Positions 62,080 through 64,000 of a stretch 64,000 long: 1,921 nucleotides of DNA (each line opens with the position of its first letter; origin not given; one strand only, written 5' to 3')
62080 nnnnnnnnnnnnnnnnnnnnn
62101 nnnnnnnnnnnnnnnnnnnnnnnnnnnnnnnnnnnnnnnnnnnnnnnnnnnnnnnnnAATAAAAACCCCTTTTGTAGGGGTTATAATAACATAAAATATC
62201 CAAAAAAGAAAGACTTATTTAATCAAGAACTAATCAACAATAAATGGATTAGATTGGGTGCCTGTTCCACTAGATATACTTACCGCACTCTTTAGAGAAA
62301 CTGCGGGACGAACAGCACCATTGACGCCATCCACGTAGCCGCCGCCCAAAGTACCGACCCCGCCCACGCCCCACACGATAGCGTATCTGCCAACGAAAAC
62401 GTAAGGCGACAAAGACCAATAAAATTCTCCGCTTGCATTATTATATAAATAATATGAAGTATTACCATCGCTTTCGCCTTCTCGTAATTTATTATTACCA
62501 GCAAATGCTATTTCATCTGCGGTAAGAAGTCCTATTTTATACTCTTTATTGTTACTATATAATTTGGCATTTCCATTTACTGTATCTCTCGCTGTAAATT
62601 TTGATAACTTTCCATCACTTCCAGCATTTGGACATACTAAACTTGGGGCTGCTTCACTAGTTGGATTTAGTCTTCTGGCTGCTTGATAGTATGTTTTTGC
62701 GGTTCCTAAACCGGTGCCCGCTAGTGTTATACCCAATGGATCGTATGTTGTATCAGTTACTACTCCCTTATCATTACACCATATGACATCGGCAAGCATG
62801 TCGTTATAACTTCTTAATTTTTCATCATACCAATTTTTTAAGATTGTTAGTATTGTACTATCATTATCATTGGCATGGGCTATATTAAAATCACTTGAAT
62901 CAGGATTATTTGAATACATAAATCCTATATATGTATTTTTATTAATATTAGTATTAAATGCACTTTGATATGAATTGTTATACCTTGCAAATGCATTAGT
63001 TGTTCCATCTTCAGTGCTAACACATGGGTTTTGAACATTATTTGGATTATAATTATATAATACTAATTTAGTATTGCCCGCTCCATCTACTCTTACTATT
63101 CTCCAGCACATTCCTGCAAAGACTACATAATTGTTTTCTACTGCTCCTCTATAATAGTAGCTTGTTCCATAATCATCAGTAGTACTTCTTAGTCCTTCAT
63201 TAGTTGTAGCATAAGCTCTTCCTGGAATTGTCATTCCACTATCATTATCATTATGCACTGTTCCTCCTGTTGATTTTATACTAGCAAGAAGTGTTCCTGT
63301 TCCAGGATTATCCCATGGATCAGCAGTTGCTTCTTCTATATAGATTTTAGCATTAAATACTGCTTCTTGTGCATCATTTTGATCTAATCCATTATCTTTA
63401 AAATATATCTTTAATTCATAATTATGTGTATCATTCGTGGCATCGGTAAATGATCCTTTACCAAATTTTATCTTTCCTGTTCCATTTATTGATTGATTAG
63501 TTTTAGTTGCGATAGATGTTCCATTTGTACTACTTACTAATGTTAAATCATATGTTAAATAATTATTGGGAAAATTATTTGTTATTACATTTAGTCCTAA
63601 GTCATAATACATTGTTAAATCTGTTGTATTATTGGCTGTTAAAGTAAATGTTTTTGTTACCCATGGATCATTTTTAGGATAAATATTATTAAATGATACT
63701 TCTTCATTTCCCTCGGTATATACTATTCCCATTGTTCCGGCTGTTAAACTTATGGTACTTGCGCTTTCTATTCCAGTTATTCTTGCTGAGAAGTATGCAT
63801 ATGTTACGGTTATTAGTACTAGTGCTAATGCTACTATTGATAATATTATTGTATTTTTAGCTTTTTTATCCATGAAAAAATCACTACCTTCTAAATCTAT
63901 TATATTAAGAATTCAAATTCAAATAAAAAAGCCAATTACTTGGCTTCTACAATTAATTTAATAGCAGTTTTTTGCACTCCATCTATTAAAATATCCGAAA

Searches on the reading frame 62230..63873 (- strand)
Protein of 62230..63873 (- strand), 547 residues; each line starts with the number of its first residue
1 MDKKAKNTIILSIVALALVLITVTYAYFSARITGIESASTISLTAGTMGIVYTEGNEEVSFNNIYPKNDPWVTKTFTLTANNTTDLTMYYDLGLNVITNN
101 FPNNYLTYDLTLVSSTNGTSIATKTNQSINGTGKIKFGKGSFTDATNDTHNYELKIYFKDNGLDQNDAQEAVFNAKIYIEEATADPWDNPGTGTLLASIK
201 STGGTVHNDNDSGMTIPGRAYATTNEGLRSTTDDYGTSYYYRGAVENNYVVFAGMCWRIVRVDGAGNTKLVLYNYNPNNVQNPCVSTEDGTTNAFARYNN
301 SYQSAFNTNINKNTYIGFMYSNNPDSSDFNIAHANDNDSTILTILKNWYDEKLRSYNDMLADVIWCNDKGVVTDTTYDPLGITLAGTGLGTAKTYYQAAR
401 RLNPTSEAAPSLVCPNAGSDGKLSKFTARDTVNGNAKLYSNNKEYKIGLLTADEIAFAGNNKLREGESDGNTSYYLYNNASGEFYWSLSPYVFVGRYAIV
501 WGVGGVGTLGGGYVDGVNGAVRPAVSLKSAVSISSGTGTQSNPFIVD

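Call 7: search_protein_families(library=pfam, proteins=[window:62230-63873:-], max_evalue=1)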
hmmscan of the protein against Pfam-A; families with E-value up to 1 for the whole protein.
window:62230-63873:- (547 aa): 0 families

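Call 8: search_protein_families(library=ncbifam, proteins=[window:62230-63873:-], max_evalue=1)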
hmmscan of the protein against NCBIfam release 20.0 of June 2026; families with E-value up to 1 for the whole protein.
window:62230-63873:- (547 aa): 2 families
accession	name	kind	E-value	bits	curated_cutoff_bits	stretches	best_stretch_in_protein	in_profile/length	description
TIGR04088.1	cognate_SipW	domain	0.029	14.5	19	1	10-30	1-21/34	SipW-dependent-type signal peptide-containing protein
NF033486.1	harvest_ssl1498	equivalog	0.41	10.6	45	0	288-316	4-32/53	photosystem II assembly protein Psb34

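Call 57: find_encoding_contigs(protein=window:62230-63873:-, flank=10000, max_places=5)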
Protein window:62230-63873:- (547 aa): 5 contigs read that carry it; 2 places shown.
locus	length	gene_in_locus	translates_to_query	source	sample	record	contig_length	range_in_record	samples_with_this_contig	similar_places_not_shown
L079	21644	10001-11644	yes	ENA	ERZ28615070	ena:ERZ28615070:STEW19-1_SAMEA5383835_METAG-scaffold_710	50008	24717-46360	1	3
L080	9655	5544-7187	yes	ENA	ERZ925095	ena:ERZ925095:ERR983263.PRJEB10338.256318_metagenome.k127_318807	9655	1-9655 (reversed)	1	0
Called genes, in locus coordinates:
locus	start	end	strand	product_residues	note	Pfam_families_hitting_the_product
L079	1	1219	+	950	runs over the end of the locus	PF02811:PHP, PF07733:DNA_pol3_alpha, PF17657:DNA_pol3_finger, PF14579:HHH_6, PF01336:tRNA_anti-codon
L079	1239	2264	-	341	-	-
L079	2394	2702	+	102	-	PF04545:Sigma70_r4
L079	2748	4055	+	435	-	PF02881:SRP54_N, PF13207:AAA_17 (faint), PF06414:Zeta_toxin (faint), PF13401:AAA_22, PF00448:SRP54, PF02978:SRP_SPB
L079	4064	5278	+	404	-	PF01183:Glyco_hydro_25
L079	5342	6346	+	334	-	PF01073:3Beta_HSD, PF01370:Epimerase, PF02719:Polysacc_synt_2, PF04321:RmlD_sub_bind, PF07993:NAD_binding_4 (weak), PF13460:NAD_binding_10 (weak), PF16363:GDP_Man_Dehyd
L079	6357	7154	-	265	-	PF01145:Band_7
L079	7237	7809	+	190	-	-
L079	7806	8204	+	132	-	-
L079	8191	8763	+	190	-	-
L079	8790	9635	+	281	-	PF10672:Methyltrans_SAM, PF03602:Cons_hypoth95, PF05175:MTS (weak), PF13847:Methyltransf_31 (weak), PF13649:Methyltransf_25 (weak)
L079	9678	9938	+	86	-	PF04232:SpoVS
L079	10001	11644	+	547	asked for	-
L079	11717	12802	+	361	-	PF04473:DUF553 (faint)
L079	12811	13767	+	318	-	-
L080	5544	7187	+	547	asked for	-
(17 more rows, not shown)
